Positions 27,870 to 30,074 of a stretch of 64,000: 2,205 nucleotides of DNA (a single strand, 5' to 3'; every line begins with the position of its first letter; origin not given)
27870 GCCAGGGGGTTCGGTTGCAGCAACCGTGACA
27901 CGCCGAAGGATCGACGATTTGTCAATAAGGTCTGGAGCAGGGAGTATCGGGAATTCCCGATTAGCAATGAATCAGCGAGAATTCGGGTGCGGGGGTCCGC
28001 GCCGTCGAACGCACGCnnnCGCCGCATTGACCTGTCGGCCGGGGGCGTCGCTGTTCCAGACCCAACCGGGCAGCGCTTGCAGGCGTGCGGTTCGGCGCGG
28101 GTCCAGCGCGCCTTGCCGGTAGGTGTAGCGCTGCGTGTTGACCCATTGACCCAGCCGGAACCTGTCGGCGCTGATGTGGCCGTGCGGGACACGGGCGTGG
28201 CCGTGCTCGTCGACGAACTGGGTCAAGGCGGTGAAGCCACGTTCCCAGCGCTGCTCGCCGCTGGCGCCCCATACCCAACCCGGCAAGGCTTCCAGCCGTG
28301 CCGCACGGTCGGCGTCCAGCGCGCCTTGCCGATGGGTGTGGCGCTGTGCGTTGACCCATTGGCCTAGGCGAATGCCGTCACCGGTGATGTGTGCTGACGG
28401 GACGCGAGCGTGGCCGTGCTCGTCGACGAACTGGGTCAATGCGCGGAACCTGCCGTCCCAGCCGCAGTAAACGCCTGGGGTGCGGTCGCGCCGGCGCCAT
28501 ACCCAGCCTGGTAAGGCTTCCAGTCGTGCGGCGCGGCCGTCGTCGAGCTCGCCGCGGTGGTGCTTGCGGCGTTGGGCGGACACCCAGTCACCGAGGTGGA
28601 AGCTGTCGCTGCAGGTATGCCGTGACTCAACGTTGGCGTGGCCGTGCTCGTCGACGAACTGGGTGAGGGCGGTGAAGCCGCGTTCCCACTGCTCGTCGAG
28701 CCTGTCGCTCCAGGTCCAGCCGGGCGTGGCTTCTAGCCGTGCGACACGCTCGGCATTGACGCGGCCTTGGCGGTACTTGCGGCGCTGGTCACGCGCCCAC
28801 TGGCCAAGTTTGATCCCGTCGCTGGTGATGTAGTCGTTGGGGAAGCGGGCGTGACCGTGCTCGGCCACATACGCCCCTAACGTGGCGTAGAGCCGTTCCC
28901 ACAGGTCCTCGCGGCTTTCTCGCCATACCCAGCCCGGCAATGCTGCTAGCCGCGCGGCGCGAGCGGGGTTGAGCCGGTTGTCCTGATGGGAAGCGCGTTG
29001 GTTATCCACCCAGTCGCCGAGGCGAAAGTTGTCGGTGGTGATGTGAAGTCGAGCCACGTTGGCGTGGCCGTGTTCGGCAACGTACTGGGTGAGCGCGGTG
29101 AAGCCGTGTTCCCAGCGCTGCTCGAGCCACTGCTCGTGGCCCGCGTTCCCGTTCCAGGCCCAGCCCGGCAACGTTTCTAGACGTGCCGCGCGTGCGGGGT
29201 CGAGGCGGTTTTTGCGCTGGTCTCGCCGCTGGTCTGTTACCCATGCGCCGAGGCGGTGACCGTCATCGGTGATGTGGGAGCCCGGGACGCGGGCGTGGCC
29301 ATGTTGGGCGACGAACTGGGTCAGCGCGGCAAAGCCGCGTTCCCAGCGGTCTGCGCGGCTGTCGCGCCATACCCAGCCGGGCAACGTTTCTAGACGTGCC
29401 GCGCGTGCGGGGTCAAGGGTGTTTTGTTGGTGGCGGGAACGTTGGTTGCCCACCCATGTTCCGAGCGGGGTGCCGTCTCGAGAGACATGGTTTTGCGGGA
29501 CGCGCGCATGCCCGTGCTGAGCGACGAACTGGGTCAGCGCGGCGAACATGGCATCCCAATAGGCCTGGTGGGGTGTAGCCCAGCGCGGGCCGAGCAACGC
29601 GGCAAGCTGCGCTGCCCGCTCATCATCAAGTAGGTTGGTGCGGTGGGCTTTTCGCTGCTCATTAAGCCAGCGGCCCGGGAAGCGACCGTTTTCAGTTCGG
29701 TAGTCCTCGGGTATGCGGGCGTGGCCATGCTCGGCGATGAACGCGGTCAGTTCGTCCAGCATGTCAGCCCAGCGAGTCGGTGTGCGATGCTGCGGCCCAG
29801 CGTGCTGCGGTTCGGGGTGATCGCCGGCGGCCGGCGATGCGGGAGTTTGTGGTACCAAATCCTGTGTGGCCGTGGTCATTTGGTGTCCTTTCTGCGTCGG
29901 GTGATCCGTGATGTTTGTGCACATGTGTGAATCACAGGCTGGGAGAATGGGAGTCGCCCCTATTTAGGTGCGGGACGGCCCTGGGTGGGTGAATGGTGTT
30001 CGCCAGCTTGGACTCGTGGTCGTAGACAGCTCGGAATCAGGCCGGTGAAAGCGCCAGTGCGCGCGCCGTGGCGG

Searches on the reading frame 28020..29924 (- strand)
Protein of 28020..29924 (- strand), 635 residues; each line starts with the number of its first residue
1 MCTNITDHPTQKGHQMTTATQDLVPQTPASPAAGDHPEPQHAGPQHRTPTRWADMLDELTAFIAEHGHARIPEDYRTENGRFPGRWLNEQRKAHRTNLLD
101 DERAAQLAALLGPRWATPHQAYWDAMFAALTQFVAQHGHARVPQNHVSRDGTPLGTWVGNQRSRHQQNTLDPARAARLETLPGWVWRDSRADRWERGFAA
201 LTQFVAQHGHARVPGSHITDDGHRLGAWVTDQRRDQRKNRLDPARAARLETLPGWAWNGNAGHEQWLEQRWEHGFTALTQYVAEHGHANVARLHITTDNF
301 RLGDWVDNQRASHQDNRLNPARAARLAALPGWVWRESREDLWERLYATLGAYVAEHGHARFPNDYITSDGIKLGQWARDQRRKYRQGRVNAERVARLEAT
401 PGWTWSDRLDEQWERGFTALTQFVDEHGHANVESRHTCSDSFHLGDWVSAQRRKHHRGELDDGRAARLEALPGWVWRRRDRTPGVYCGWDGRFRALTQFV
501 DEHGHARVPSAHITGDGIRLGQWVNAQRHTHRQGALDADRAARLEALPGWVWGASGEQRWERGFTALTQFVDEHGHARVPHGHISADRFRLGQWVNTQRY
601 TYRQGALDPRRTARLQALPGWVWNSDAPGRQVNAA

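Call 24: search_protein_families(library=pfam, proteins=[window:28020-29924:-], max_evalue=0.0001)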
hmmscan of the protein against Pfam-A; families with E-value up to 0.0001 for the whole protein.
window:28020-29924:- (635 aa): 2 families
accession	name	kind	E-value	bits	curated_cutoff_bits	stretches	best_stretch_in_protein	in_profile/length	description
PF03457.19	HA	-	3e-154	502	28.4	8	557-619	2-63/64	Helicase associated domain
PF16191.10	E1_4HB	-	7.2e-08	32.8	25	0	124-150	34-58/70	Ubiquitin-activating enzyme E1 four-helix bundle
